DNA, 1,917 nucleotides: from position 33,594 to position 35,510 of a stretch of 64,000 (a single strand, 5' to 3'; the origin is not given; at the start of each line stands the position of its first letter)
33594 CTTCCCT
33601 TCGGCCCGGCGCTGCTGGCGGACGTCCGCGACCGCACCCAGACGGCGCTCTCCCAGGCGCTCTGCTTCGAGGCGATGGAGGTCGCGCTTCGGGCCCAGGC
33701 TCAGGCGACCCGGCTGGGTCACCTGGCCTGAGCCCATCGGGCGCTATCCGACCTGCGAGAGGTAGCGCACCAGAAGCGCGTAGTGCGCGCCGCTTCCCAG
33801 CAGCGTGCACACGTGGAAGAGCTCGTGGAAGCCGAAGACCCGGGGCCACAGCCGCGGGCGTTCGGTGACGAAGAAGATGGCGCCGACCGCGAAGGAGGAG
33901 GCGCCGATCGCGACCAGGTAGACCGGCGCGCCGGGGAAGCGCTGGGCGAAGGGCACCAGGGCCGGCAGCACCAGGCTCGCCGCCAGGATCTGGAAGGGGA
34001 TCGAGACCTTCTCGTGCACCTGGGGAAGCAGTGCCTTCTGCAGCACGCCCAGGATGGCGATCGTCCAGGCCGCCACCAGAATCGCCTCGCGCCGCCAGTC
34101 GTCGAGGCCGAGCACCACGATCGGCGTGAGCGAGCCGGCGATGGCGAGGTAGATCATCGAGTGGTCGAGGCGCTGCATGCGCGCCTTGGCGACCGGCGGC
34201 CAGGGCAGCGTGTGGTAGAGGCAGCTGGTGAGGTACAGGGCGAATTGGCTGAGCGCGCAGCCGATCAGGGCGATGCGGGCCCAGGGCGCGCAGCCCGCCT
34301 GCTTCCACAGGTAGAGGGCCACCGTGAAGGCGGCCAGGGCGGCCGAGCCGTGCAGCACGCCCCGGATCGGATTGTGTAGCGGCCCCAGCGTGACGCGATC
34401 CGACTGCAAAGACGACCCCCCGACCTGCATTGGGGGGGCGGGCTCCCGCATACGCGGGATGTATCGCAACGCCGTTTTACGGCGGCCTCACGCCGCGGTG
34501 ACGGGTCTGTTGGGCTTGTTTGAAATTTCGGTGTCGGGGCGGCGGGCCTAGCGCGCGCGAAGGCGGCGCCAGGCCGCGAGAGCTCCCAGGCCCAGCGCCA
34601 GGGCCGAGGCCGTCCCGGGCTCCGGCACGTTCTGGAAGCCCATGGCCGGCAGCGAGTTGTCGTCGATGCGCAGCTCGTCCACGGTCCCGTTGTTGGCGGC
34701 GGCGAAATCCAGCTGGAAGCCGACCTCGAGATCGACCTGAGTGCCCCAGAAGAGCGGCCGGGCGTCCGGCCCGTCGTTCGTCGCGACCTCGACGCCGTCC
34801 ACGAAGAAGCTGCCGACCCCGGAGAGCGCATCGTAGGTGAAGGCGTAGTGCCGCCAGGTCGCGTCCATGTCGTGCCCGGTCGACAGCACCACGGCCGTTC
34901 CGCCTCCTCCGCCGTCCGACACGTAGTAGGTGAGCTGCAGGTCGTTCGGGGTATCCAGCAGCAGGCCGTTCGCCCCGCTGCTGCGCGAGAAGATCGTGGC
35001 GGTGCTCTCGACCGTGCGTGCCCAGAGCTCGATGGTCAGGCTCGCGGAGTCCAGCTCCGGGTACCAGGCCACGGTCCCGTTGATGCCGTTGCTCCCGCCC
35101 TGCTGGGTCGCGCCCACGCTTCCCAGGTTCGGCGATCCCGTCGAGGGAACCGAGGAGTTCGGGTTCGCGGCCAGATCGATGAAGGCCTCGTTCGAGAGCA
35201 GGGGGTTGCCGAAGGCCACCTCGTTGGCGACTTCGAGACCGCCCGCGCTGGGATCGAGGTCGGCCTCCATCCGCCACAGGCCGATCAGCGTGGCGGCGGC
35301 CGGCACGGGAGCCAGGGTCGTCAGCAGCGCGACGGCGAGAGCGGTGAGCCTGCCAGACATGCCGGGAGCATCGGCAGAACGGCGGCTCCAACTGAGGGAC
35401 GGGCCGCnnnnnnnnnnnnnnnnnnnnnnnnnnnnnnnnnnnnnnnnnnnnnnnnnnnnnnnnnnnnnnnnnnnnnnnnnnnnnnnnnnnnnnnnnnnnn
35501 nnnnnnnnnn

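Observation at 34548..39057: Two PEP-CTERM-type secreted proteins bracketing a 747-aa membrane-TPR protein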

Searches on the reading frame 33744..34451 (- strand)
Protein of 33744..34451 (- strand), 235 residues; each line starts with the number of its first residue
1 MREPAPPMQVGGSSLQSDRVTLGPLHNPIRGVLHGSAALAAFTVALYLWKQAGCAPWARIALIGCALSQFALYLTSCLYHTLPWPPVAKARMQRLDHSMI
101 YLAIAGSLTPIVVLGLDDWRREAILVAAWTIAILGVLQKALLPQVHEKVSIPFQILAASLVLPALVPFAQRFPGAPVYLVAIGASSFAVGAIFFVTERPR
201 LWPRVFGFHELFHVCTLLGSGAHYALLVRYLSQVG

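Call 18: search_protein_families(library=pfam, proteins=[window:33744-34451:-], max_evalue=0.01)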
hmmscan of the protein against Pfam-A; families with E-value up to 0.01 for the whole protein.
window:33744-34451:- (235 aa): 1 family
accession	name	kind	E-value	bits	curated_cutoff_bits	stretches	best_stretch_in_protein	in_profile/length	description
PF03006.26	HlyIII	-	2.2e-33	116.2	26.2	1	28-224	7-224/224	Haemolysin-III related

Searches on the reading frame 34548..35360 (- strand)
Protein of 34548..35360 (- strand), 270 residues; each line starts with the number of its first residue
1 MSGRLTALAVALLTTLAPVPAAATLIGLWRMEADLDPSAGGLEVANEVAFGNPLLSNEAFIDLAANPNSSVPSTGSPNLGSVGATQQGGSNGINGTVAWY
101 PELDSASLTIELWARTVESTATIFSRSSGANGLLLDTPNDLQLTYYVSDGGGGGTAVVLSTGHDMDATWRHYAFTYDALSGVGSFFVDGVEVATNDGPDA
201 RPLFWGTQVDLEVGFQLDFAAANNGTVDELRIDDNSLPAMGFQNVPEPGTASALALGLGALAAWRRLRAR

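Call 4: search_protein_families(library=pfam, proteins=[window:34548-35360:-], max_evalue=1)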
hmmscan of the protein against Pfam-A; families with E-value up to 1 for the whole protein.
window:34548-35360:- (270 aa): 4 families
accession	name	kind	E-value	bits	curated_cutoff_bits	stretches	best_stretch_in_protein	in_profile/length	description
PF13385.13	Laminin_G_3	-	2.7e-16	60.5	27.6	1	101-237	12-145/151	Concanavalin A-like lectin/glucanases superfamily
PF07589.16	PEP-CTERM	-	6.6e-05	23.3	20.7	1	245-266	2-23/24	PEP-CTERM motif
PF19559.6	DUF6081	-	0.029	14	25.9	1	157-197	169-207/272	Family of unknown function (DUF6081)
PF00354.24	Pentaxin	-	0.17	12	25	1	121-192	41-108/194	Pentaxin family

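Call 5: search_protein_families(library=ncbifam, proteins=[window:34548-35360:-], max_evalue=1)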
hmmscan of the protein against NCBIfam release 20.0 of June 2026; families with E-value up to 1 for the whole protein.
window:34548-35360:- (270 aa): 11 families
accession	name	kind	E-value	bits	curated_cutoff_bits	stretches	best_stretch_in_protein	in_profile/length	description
NF038129.1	PEP_NF038129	equivalog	7.4e-05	22.7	65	1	216-268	143-194/194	NF038129 family PEP-CTERM protein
NF041538.1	PEP_EDSA_1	subfamily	0.0044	16.7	100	1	229-267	269-306/307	EDSAP-1 family PEP-CTERM protein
TIGR02595.1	PEP_CTERM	domain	0.0058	17.4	16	1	245-268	1-23/24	PEP-CTERM sorting domain-containing protein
NF038124.1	PEP_CTERM_TLD_A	exception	0.011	15.3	100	1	230-266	196-232/235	PEP_CTERM-anchored TLD domain-containing protein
NF038120.1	PEP_CTERM_QFxxD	subfamily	0.026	14.4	80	1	242-266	190-214/215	NF038120 family PEP-CTERM protein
NF041927.1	Xrt_dep_XDP1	equivalog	0.036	14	125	1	243-267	217-241/242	exosortase-dependent surface protein XDP1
NF047856.1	BGlucanaseBglS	equivalog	0.037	13.5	300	1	140-196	140-192/237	beta-glucanase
NF038126.1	PEP_CTERM_FxDxF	subfamily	0.045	14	50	1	243-266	140-163/165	FxDxF family PEP-CTERM protein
NF038119.1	PEP_CTERM_MHFG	equivalog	0.072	13.4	100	1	237-268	228-259/260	MHFG family PEP-CTERM protein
NF038118.1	PEP_CTERM_CCXG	equivalog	0.074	12.7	90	1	243-268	174-199/199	CCXG family PEP-CTERM protein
NF038125.1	PEP_CTERM_THxN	subfamily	0.55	9.8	85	1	245-266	223-244/246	THxN family PEP-CTERM protein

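Call 54: find_homologous_proteins(query=window:34548-35360:-)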
Query window:34548-35360:- (270 aa): 48 proteins with E <= 0.001 among 8000 candidates.
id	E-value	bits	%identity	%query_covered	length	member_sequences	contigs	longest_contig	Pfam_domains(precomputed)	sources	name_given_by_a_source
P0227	3.1e-171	586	100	100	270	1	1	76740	PF13385.14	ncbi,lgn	-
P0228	4.1e-104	366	67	91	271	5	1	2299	PF13385.14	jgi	jgi:hypothetical protein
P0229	7.5e-99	349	67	85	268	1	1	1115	PF13385.14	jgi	-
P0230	2.0e-98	347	63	92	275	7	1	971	PF13385.14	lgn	-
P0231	5.1e-96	339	61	96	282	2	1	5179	PF13385.14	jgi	jgi:hypothetical protein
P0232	1.1e-95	338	63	91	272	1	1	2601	PF13385.14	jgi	jgi:MYXO-CTERM domain-containing protein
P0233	1.6e-95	338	63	91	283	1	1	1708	PF13385.14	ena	-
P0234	1.6e-94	335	65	82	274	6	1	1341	PF07589.17,PF13385.14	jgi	jgi:hypothetical protein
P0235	3.3e-94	334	60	89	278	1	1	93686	PF13385.14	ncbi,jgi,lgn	-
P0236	5.1e-94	333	63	91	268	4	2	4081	PF13385.14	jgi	jgi:hypothetical protein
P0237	2.4e-93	331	61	94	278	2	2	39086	PF13385.14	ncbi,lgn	-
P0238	5.8e-93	329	65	83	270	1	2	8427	PF13385.14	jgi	jgi:hypothetical protein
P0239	2.5e-92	327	66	83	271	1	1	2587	PF13385.14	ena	-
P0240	8.7e-92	326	62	89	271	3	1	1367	PF13385.14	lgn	-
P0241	3.5e-91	324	61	88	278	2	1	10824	PF13385.14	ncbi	-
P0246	1.8e-90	321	62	94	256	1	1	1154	PF07589.17,PF13385.14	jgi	jgi:MYXO-CTERM domain-containing protein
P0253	4.4e-88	313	61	94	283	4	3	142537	PF13385.14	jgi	-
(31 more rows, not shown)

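Call 55: find_encoding_contigs(protein=P0235, flank=7000, max_places=2)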
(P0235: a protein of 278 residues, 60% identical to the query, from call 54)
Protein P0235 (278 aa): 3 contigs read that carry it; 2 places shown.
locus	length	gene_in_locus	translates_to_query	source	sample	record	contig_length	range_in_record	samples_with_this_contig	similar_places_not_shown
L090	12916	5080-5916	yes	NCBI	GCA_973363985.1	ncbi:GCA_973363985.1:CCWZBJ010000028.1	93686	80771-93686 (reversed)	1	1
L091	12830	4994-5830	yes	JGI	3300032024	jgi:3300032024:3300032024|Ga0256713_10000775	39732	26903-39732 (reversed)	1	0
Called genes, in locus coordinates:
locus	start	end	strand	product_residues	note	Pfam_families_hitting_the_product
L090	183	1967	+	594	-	PF12969:DUF3857, PF01841:Transglut_core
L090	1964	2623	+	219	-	-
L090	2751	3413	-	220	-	PF00881:Nitroreductase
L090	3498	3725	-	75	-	-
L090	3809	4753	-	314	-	PF00535:Glycos_transf_2, PF13641:Glyco_tranf_2_3, PF13632:Glyco_trans_2_3 (weak)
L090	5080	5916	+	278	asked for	PF13385:Laminin_G_3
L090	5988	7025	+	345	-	PF00144:Beta-lactamase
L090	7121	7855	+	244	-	PF07238:PilZ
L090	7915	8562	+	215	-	PF00702:Hydrolase, PF12710:HAD, PF13419:HAD_2, PF13242:Hydrolase_like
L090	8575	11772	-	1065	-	PF27051:TamB_N (faint), PF04357:TamB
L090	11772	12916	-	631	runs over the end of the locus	PF07244:POTRA (weak), PF01103:Omp85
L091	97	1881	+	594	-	PF12969:DUF3857, PF01841:Transglut_core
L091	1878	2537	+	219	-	-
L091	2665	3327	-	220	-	PF00881:Nitroreductase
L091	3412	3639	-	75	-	-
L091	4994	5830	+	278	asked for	PF13385:Laminin_G_3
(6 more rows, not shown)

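Call 56: find_encoding_contigs(protein=P0253, flank=7000, max_places=3)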
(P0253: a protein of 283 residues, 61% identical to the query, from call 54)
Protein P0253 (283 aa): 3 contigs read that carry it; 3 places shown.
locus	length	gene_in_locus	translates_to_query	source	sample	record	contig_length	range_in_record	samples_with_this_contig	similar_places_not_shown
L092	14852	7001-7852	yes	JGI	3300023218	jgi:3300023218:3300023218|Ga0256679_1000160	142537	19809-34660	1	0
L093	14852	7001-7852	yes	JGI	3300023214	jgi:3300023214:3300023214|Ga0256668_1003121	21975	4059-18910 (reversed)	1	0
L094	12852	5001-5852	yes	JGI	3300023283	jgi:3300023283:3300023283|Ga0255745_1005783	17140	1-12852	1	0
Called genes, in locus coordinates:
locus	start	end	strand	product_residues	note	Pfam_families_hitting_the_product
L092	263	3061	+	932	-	PF20968:MASE8 (weak), PF00512:HisKA, PF13581:HATPase_c_2 (faint), PF02518:HATPase_c, PF13589:HATPase_c_3 (faint), PF14501:HATPase_c_5 (faint), PF00072:Response_reg, PF02518:HATPase_c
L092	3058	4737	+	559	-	PF00072:Response_reg, PF01590:GAF, PF13185:GAF_2, PF13492:GAF_3, PF00512:HisKA, PF02518:HATPase_c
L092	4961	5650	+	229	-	-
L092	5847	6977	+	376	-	PF04187:Cofac_haem_bdg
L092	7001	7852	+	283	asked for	PF13385:Laminin_G_3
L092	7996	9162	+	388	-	PF00535:Glycos_transf_2, PF26629:GT2_TM_C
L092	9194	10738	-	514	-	PF00501:AMP-binding, PF13193:AMP-binding_C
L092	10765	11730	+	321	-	PF13452:FAS1_DH_region (faint), PF01575:MaoC_dehydratas (faint)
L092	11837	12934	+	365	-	PF01171:ATP_bind_3, PF09179:TilS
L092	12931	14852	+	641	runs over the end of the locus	PF06480:FtsH_ext, PF00004:AAA, PF07728:AAA_5 (weak), PF17862:AAA_lid_3, PF01434:Peptidase_M41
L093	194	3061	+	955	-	PF20968:MASE8 (weak), PF00512:HisKA, PF02518:HATPase_c, PF13581:HATPase_c_2 (faint), PF13589:HATPase_c_3 (faint), PF14501:HATPase_c_5 (faint), PF00072:Response_reg, PF02518:HATPase_c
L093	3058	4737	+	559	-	PF00072:Response_reg, PF01590:GAF, PF13185:GAF_2, PF13492:GAF_3, PF00512:HisKA, PF02518:HATPase_c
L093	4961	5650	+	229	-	-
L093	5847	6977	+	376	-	PF04187:Cofac_haem_bdg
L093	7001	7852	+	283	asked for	PF13385:Laminin_G_3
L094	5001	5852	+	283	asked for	PF13385:Laminin_G_3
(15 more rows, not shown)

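Call 59: find_related_loci(query=A3, collection=metagenome_contigs, flank=8000)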
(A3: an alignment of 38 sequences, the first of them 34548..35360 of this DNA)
Query A3 (270 aa) in metagenome_contigs; peptide patterns used: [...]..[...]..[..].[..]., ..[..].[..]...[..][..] (x = any residue, [..] = any of these).
156 stretches matched a pattern; 21 encode a relative of the query (tblastn E <= 1e-3); 21 distinct loci.
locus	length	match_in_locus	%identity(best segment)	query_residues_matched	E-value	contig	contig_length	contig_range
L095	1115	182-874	67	19-248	1e-108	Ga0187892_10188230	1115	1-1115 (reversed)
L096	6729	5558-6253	65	20-250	2e-94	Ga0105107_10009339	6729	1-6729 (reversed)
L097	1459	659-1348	61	20-248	2e-98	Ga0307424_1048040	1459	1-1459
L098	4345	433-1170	60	26-269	2e-90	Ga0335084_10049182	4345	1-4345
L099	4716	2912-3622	60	21-257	2e-87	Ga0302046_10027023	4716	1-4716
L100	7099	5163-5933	56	4-261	1e-86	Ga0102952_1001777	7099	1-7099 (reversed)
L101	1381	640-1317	64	26-250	1e-88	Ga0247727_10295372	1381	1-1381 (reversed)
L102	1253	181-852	58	26-248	3e-87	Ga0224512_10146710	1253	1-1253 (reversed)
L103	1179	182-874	51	26-258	1e-71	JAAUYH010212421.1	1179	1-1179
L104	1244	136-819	51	21-249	3e-70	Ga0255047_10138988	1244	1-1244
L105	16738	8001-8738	48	4-250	7e-64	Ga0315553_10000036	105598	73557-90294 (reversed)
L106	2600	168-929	48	4-258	3e-64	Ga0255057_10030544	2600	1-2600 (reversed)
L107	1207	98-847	49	5-258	2e-67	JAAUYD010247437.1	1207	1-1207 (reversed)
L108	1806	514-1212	48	21-254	6e-65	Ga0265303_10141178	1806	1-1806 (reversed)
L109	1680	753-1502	48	6-258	1e-65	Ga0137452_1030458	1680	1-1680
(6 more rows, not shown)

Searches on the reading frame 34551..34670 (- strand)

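Call 35: search_protein_families(library=ncbifam, proteins=[window:34551-34670:-], max_evalue=10)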
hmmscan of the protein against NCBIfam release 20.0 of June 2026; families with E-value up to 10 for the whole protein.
seq(40 aa): 13 families
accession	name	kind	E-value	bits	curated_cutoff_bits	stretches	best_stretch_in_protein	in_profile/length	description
NF038129.1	PEP_NF038129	equivalog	3.9e-05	23.6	65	1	10-38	166-194/194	NF038129 family PEP-CTERM protein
TIGR02595.1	PEP_CTERM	domain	0.0001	22.8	16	1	15-38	1-23/24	PEP-CTERM sorting domain-containing protein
NF041538.1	PEP_EDSA_1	subfamily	0.00021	21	100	1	13-38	282-307/307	EDSAP-1 family PEP-CTERM protein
NF038124.1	PEP_CTERM_TLD_A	exception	0.001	18.7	100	1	7-36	203-232/235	PEP_CTERM-anchored TLD domain-containing protein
NF038120.1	PEP_CTERM_QFxxD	subfamily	0.0014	18.5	80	1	12-36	190-214/215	NF038120 family PEP-CTERM protein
NF033554.9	floc_PepA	equivalog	0.0018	18.1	80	1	11-38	233-260/261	flocculation-associated PEP-CTERM protein PepA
NF041927.1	Xrt_dep_XDP1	equivalog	0.0024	17.9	125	1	13-37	217-241/242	exosortase-dependent surface protein XDP1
NF038119.1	PEP_CTERM_MHFG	equivalog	0.0039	17.5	100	1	10-38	231-259/260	MHFG family PEP-CTERM protein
NF038126.1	PEP_CTERM_FxDxF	subfamily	0.005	17.1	50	1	12-36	139-163/165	FxDxF family PEP-CTERM protein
NF038118.1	PEP_CTERM_CCXG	equivalog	0.007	16.1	90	1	13-38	174-199/199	CCXG family PEP-CTERM protein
NF038125.1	PEP_CTERM_THxN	subfamily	0.016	14.8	85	1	14-36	222-244/246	THxN family PEP-CTERM protein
TIGR03778.1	VPDSG_CTERM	subfamily_domain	0.019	15.1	22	1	20-36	7-23/24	VPDSG-CTERM sorting domain-containing protein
NF033947.0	PEP-cistern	hypoth_equivalog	0.025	14.3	60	1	12-36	170-194/195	cistern family PEP-CTERM protein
